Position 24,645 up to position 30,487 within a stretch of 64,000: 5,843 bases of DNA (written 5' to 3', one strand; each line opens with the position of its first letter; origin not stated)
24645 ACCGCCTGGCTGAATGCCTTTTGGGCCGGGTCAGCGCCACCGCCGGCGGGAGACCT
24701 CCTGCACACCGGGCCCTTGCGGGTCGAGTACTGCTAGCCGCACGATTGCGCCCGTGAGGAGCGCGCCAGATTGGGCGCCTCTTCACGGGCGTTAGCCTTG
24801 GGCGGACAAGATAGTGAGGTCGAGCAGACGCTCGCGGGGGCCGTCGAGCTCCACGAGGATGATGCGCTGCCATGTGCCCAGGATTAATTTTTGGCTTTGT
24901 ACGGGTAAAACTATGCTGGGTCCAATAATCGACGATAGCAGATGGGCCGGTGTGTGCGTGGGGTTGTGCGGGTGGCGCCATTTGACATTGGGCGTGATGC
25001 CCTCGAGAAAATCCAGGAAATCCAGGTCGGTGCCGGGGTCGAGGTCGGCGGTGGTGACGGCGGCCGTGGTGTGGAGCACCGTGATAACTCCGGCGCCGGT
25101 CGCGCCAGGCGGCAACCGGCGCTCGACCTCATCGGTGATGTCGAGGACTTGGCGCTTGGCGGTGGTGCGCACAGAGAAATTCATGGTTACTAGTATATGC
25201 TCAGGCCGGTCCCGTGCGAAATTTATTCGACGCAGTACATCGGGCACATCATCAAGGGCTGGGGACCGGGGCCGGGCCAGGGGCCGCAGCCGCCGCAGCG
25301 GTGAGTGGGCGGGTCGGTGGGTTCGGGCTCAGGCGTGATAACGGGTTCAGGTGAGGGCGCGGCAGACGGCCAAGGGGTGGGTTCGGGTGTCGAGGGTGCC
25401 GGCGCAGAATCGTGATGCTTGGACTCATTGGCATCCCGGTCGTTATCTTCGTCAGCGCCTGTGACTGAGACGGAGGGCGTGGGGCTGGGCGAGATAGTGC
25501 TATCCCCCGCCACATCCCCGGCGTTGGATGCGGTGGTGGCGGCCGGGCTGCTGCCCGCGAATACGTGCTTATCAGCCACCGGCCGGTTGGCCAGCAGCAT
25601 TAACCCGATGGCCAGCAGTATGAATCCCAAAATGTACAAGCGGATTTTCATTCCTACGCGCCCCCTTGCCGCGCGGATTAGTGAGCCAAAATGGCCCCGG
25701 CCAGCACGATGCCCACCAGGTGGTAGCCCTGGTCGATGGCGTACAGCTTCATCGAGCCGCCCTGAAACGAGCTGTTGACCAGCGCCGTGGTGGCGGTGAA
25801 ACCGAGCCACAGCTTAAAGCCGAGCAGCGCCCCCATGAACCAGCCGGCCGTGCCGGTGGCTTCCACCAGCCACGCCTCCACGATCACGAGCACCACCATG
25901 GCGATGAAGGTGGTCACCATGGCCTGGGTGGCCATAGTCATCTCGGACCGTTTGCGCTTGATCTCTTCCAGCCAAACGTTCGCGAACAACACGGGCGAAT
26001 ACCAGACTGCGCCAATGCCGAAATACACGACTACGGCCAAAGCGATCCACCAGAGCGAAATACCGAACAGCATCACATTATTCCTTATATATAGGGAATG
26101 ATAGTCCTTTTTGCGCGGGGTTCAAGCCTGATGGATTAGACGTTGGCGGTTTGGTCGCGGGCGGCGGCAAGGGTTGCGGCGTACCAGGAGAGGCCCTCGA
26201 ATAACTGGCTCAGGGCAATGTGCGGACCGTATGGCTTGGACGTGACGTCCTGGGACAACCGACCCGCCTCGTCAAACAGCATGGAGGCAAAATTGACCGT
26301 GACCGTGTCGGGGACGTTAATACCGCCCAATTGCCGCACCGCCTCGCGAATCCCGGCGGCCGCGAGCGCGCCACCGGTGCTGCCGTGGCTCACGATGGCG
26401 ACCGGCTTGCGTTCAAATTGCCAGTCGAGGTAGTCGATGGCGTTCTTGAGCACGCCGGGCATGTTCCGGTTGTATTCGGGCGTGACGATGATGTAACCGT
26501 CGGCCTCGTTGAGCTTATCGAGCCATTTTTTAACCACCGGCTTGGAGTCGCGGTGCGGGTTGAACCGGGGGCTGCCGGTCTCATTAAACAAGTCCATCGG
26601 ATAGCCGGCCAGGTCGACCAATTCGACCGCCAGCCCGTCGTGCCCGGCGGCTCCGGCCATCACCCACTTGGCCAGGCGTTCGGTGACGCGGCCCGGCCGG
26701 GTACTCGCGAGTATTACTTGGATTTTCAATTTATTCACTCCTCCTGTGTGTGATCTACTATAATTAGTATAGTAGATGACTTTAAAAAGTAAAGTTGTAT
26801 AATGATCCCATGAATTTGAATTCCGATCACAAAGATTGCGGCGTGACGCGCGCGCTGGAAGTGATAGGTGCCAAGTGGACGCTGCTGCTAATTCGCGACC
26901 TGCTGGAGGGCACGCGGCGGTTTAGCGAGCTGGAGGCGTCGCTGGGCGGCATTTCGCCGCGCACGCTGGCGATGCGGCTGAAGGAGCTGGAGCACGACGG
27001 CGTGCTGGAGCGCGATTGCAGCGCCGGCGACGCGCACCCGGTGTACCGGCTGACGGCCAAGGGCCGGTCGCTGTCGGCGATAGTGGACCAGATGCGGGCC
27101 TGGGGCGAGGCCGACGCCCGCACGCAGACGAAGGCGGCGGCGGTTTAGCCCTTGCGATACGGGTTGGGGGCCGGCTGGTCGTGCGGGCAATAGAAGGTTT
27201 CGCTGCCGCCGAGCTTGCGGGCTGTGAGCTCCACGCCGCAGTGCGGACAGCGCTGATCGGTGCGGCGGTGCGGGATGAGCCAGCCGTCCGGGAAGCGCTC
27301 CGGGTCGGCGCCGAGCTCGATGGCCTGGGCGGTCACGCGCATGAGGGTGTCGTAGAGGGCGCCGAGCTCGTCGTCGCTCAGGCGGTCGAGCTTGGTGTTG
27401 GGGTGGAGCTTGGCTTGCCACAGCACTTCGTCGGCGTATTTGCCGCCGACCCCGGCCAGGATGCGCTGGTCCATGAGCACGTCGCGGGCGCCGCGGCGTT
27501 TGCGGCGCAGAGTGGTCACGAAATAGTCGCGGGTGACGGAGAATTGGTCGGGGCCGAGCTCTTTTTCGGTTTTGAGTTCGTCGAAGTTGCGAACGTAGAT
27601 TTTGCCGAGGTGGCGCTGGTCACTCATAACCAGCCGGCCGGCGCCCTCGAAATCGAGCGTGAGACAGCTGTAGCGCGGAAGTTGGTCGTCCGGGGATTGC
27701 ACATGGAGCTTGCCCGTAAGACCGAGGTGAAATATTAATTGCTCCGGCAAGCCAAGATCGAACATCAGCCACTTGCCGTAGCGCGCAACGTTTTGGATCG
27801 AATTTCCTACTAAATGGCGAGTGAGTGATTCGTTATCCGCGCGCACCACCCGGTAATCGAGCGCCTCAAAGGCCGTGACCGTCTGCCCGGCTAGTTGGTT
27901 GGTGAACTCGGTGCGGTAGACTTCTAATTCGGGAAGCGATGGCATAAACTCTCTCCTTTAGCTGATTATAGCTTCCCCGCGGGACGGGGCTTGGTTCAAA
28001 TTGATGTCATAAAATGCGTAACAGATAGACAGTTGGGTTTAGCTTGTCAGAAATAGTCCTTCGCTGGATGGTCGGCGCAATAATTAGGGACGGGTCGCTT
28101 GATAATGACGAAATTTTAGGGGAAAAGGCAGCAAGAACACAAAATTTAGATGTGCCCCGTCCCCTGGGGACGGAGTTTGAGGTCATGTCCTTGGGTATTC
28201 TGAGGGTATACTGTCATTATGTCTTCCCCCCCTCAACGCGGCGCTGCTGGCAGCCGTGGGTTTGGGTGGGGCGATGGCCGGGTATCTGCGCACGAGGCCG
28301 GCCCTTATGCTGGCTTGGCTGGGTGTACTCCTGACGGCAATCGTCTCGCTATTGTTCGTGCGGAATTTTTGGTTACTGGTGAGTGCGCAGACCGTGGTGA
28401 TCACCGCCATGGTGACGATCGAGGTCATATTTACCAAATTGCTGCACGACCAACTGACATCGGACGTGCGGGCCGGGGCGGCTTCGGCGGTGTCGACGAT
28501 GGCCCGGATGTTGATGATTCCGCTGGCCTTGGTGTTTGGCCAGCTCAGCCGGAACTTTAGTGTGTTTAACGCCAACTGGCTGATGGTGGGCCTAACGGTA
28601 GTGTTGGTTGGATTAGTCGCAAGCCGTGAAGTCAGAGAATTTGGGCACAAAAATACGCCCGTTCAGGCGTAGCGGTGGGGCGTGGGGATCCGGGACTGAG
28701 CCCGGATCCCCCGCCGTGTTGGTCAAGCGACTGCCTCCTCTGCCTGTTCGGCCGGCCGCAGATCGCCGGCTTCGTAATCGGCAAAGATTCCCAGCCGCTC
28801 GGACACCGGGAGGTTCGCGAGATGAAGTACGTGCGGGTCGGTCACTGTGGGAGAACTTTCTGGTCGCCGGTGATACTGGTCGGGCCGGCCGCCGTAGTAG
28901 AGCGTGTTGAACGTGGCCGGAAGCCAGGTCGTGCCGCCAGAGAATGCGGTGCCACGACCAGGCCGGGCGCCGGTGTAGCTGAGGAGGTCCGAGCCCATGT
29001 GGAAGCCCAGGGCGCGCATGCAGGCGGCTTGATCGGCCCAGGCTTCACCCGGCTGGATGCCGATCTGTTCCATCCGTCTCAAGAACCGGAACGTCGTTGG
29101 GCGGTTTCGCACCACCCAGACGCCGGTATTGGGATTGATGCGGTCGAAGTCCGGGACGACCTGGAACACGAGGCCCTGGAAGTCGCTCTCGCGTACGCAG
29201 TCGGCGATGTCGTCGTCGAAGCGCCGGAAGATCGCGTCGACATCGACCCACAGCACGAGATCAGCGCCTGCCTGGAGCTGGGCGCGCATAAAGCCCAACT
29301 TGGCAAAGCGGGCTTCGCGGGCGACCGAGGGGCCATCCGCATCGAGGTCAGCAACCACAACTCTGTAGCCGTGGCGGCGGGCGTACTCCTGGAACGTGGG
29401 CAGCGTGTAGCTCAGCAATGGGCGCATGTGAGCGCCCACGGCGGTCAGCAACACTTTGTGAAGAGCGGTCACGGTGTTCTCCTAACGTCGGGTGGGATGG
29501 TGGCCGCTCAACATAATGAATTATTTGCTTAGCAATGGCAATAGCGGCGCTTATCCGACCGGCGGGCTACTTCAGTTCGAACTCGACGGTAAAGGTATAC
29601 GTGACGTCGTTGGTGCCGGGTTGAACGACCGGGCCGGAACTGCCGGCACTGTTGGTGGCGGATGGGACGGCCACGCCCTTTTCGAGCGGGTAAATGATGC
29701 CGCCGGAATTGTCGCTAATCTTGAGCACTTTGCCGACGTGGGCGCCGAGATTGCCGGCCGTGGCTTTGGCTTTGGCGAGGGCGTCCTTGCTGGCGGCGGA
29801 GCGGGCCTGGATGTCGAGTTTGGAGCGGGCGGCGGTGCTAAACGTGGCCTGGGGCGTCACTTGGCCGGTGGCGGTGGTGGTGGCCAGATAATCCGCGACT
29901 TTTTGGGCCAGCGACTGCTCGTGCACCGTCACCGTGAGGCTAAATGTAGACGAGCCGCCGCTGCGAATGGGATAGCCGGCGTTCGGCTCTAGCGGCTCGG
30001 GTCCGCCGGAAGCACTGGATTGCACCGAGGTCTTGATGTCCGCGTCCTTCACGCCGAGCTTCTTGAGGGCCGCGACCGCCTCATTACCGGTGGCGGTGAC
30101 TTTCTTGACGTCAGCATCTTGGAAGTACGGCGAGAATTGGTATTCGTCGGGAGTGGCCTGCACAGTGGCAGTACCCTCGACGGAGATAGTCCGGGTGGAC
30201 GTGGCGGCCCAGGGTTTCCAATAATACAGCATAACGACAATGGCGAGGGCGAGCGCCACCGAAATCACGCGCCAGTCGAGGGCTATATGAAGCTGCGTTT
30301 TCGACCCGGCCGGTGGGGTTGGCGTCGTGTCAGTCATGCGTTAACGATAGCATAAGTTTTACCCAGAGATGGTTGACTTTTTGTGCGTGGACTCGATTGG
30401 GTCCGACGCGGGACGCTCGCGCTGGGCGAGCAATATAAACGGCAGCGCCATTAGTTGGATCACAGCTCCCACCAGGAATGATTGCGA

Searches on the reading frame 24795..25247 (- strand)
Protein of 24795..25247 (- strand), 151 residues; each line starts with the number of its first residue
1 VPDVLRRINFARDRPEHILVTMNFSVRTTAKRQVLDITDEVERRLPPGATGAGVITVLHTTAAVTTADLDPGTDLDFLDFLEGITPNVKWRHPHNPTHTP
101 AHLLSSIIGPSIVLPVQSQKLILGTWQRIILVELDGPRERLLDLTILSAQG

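Call 28: search_protein_families(library=pfam, proteins=[window:24795-25247:-], max_evalue=0.01)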
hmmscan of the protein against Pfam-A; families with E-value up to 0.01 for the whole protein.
window:24795-25247:- (151 aa): 1 family
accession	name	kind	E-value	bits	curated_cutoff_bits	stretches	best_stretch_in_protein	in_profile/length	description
PF01894.22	UPF0047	-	7.2e-27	94.3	27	1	36-144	1-115/117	Uncharacterised protein family UPF0047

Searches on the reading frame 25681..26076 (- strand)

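Call 28: search_protein_families(library=pfam, proteins=[window:25681-26076:-], max_evalue=0.01)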
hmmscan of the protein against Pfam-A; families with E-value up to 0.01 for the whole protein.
window:25681-26076:- (132 aa): 1 family
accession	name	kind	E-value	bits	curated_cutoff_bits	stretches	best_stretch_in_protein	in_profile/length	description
PF08570.15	DUF1761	-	3.9e-24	85.7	31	1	10-130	2-122/123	Protein of unknown function (DUF1761)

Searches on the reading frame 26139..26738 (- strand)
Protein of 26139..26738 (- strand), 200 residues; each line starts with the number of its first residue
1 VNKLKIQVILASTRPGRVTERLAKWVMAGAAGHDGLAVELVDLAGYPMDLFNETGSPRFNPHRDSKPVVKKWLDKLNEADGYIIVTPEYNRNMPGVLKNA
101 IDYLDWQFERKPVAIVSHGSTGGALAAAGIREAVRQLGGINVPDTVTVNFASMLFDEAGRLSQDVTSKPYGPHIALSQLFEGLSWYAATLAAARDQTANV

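Call 28: search_protein_families(library=pfam, proteins=[window:26139-26738:-], max_evalue=0.01)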
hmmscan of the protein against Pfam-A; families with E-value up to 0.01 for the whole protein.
window:26139-26738:- (200 aa): 2 families
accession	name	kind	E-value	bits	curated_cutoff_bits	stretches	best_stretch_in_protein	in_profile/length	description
PF03358.20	FMN_red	-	1e-33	116.5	24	1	5-150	2-149/152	NADPH-dependent FMN reductase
PF02525.22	Flavodoxin_2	-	1.7e-10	41.4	27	1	5-104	2-103/198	Flavodoxin-like fold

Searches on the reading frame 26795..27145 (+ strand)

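Call 28: search_protein_families(library=pfam, proteins=[window:26795-27145:+], max_evalue=0.01)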
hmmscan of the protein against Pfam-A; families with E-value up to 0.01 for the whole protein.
window:26795-27145:+ (117 aa): 2 families
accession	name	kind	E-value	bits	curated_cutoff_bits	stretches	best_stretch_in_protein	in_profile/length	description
PF01638.23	HxlR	-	5.3e-25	87.5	20.8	1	23-108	1-87/91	HxlR-like helix-turn-helix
PF25213.1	HVO_A0261_N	-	0.0049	17.2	35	1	32-101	16-78/86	HVO_A0261 N-terminal domain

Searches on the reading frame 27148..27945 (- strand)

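Call 28: search_protein_families(library=pfam, proteins=[window:27148-27945:-], max_evalue=0.01)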
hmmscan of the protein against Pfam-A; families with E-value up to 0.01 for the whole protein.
window:27148-27945:- (266 aa): 5 families
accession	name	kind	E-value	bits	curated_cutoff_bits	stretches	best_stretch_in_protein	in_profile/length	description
PF01149.29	Fapy_DNA_glyco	-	4.1e-23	82.7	25.5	1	1-116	1-117/117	Formamidopyrimidine-DNA glycosylase N-terminal domain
PF06831.19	H2TH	-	2.4e-18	66.3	34.7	1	134-214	7-87/93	Formamidopyrimidine-DNA glycosylase H2TH domain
PF06827.20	zf-FPG_IleRS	-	3e-05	24.2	21.3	1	231-258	2-29/30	Zinc finger found in FPG and IleRS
PF05833.16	NFACT_N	-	0.0011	18.3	31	1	135-208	171-243/456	NFACT N-terminal and middle domains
PF13453.11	Zn_ribbon_TFIIB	-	0.0015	18.3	22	1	232-255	1-24/41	Transcription factor zinc-finger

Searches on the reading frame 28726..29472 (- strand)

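Call 28: search_protein_families(library=pfam, proteins=[window:28726-29472:-], max_evalue=0.01)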
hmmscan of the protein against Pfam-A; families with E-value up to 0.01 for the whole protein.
window:28726-29472:- (249 aa): 1 family
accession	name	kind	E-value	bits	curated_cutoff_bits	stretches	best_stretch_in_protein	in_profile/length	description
PF05637.18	Glyco_transf_34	-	0.00053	20.2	23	1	29-91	34-97/238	galactosyl transferase GMA12/MNN10 family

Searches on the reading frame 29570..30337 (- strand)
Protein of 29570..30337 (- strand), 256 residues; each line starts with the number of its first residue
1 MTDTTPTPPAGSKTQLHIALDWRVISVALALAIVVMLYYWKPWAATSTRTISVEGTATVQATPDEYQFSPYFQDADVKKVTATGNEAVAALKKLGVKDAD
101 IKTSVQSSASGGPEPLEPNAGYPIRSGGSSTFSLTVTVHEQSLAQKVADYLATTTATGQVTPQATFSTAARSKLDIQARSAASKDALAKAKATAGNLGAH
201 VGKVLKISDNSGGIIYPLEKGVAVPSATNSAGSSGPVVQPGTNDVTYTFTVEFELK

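Call 28: search_protein_families(library=pfam, proteins=[window:29570-30337:-], max_evalue=0.01)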
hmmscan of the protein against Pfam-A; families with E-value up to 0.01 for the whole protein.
window:29570-30337:- (256 aa): 1 family
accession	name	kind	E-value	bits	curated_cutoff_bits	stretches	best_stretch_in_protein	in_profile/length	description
PF04402.19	SIMPL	-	1.1e-22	81.8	25.2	1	51-253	1-205/205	Protein of unknown function (DUF541)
